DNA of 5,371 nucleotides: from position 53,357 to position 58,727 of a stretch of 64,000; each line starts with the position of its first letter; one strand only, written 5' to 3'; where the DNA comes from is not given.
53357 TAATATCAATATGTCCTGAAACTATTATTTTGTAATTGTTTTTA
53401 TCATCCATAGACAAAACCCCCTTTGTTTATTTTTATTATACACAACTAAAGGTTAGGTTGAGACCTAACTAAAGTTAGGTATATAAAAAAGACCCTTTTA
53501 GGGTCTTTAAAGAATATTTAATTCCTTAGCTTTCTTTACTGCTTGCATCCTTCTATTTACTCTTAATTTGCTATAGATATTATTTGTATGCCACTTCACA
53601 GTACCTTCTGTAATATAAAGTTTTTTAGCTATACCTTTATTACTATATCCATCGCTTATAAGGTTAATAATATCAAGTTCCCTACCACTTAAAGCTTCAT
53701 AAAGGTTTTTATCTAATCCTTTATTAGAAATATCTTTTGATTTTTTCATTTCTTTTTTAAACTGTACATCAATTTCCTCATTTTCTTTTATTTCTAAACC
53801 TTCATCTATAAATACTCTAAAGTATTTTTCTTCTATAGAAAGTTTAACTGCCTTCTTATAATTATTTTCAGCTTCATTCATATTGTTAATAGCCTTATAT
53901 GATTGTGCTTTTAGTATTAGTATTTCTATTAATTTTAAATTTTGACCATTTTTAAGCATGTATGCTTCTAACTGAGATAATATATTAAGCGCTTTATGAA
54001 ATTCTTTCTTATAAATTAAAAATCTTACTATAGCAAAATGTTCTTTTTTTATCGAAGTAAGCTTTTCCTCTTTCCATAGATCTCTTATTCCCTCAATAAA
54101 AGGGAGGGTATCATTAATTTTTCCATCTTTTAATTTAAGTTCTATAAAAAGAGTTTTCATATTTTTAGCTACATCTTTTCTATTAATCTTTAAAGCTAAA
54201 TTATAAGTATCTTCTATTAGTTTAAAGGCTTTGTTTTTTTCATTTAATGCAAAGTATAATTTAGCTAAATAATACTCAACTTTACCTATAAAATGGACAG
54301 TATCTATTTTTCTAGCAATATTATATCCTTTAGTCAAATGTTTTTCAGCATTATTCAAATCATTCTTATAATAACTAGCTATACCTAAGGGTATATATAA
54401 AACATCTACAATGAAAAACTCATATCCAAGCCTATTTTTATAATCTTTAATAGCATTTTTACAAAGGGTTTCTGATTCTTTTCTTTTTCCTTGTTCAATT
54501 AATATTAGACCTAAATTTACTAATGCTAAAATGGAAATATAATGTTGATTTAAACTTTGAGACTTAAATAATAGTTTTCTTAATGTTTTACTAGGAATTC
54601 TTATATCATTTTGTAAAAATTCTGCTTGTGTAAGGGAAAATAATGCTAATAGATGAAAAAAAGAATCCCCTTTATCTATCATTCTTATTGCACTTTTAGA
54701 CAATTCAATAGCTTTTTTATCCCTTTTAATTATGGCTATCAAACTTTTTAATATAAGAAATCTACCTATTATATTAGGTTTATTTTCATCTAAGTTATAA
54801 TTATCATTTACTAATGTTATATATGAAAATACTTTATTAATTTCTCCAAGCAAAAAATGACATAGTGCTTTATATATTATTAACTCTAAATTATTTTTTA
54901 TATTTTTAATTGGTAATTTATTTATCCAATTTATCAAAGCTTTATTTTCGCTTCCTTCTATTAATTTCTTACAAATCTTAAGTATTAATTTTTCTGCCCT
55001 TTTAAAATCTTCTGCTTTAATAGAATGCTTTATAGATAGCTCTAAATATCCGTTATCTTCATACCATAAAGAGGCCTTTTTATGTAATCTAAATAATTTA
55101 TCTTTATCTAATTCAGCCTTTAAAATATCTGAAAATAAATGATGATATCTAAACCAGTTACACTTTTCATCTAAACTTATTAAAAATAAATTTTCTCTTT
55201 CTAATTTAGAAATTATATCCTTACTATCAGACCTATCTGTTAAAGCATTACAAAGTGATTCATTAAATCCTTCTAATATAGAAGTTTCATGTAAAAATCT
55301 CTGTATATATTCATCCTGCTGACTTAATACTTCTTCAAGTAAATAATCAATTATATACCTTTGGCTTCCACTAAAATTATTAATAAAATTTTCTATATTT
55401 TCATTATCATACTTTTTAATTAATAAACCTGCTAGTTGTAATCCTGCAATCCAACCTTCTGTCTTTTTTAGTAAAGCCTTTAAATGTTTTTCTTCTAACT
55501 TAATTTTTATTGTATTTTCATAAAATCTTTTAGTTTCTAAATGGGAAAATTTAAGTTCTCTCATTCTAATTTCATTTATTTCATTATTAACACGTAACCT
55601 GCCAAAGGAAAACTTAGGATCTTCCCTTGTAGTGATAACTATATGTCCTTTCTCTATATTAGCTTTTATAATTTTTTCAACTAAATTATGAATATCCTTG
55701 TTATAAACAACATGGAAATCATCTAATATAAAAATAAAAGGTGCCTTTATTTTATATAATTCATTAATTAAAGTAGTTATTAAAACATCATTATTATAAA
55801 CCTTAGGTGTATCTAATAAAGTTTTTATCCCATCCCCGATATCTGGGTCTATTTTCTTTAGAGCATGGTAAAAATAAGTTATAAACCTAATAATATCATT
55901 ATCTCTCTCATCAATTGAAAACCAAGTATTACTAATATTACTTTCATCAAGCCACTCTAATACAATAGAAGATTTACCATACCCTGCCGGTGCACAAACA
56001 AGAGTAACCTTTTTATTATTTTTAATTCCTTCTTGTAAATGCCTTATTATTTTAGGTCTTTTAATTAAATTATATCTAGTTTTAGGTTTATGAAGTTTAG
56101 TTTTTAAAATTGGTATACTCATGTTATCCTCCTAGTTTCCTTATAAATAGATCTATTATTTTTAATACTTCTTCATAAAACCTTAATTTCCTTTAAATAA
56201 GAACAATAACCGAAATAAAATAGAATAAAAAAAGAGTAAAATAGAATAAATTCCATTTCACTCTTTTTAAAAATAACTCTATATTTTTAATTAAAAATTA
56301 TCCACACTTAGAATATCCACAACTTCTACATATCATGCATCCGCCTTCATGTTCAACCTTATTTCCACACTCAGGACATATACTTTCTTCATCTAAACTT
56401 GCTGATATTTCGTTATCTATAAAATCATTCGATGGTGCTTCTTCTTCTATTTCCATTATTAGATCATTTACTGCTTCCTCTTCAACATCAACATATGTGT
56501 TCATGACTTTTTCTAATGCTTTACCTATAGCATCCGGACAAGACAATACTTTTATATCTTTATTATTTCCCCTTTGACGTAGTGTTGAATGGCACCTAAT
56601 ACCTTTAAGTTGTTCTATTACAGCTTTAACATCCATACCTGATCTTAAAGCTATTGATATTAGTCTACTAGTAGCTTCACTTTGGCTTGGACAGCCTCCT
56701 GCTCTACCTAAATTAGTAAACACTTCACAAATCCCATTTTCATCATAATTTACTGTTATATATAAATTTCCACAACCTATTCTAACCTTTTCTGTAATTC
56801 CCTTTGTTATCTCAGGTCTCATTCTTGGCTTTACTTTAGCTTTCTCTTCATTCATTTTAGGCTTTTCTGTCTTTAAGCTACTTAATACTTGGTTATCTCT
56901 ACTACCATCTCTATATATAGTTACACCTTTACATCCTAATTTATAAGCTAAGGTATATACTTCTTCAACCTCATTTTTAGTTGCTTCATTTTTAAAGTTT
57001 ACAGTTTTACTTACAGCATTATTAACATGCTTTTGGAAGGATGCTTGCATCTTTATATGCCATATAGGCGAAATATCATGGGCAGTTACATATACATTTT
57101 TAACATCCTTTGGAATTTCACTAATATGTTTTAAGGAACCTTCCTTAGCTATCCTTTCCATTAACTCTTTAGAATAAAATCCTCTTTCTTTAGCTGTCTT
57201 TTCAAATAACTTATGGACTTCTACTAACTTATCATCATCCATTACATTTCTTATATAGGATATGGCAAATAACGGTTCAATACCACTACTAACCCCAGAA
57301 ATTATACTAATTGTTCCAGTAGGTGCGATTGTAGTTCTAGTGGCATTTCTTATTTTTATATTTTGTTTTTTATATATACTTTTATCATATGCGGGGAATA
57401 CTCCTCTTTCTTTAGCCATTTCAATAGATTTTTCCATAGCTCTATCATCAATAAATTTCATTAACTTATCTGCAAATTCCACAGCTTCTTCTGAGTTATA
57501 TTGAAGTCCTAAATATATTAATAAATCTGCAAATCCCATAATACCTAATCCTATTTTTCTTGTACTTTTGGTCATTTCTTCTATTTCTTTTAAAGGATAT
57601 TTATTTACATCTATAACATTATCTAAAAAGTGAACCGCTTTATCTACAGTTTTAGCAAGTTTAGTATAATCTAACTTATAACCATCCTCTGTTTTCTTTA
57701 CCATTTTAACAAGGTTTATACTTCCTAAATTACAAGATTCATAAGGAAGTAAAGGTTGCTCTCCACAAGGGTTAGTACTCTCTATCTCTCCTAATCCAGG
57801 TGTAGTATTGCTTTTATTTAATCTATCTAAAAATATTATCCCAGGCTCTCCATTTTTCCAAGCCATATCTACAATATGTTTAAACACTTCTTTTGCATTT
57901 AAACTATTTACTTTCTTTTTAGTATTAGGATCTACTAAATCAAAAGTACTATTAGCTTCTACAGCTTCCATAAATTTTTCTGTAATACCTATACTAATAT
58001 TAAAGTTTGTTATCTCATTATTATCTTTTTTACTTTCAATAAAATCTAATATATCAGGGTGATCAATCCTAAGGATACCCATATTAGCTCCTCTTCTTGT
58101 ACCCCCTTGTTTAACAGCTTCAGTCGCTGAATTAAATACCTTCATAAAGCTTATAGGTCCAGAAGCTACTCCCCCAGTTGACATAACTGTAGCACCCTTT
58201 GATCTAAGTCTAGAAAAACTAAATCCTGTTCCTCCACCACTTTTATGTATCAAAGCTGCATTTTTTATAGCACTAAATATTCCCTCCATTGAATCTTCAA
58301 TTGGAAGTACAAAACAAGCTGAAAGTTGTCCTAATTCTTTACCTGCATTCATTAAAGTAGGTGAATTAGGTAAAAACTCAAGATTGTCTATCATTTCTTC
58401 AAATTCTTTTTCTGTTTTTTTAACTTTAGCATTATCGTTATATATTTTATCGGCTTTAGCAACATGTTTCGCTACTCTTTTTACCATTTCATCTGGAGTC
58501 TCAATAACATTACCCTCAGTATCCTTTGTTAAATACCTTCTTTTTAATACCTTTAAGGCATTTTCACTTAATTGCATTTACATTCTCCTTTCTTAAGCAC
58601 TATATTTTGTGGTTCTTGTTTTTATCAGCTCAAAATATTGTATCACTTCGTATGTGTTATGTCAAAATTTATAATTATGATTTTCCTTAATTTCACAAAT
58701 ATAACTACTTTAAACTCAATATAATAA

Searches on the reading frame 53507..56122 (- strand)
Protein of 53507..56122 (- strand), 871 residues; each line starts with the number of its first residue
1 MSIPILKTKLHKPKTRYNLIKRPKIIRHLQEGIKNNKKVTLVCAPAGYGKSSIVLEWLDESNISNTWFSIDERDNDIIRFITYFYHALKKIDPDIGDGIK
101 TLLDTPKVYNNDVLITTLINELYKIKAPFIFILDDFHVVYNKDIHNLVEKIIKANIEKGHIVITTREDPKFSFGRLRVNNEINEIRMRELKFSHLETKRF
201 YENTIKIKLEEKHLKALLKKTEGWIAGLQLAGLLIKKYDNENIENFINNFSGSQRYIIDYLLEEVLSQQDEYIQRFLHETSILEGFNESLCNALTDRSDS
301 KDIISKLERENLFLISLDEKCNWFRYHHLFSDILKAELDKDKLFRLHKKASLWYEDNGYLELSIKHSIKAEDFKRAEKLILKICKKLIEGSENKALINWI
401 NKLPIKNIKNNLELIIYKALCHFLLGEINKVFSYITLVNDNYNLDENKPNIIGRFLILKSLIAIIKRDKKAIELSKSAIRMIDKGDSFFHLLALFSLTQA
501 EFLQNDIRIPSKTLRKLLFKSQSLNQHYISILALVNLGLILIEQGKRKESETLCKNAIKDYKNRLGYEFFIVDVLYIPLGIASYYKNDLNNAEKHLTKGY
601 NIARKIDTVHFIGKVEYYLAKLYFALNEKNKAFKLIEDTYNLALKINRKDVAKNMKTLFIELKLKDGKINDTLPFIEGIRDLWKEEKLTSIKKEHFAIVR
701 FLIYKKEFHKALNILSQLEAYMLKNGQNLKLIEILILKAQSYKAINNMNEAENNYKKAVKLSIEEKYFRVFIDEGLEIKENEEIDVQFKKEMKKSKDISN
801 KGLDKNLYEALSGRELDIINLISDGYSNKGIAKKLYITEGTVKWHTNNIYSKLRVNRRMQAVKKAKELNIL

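Call 48: search_protein_families(library=pfam, proteins=[window:53507-56122:-], max_evalue=1e-8)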
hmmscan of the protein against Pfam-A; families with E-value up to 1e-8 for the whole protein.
window:53507-56122:- (871 aa): 3 families
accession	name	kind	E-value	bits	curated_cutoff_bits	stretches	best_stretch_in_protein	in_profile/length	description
PF17874.7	TPR_MalT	-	3e-30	106.1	45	1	453-779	1-327/336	MalT-like TPR region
PF00196.25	GerE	-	9.4e-16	57.6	23.5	1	810-864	2-56/57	Bacterial regulatory proteins, luxR family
PF13424.12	TPR_12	-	2.9e-09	37.4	30.1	0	533-605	5-77/77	Tetratricopeptide repeat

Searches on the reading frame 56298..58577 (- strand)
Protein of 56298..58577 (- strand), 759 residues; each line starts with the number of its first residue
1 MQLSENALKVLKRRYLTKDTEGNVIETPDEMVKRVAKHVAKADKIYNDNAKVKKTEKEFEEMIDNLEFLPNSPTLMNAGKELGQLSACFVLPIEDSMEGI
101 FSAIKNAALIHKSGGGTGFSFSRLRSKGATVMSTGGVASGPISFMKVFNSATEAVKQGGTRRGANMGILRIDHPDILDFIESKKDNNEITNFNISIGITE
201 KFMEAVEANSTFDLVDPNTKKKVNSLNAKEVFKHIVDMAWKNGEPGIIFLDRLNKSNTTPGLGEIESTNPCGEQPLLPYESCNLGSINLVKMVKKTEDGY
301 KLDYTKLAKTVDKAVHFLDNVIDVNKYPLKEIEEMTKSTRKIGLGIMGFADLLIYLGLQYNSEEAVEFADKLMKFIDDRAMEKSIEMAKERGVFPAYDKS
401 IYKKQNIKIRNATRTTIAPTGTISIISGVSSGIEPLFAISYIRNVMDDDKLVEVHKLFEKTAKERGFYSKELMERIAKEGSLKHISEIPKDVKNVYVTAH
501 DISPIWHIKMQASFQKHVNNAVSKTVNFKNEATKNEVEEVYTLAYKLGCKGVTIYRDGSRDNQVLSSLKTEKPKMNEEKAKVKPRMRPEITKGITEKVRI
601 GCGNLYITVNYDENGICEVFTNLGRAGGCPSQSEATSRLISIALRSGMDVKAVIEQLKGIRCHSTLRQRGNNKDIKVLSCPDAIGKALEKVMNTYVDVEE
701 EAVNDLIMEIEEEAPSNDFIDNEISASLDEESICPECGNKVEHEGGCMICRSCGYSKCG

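Call 48: search_protein_families(library=pfam, proteins=[window:56298-58577:-], max_evalue=1e-8)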
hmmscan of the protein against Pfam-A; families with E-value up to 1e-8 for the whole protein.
window:56298-58577:- (759 aa): 3 families
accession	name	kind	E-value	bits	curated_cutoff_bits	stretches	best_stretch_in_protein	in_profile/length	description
PF02867.20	Ribonuc_red_lgC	-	3.2e-145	485.2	23.9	2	86-406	1-348/523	Ribonucleotide reductase, barrel domain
PF12637.14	TSCPD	-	2.4e-25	89.1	22.8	1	596-691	5-87/88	TSCPD domain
PF00317.26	Ribonuc_red_lgN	-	4e-23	81.7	28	1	2-83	2-77/77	Ribonucleotide reductase, all-alpha domain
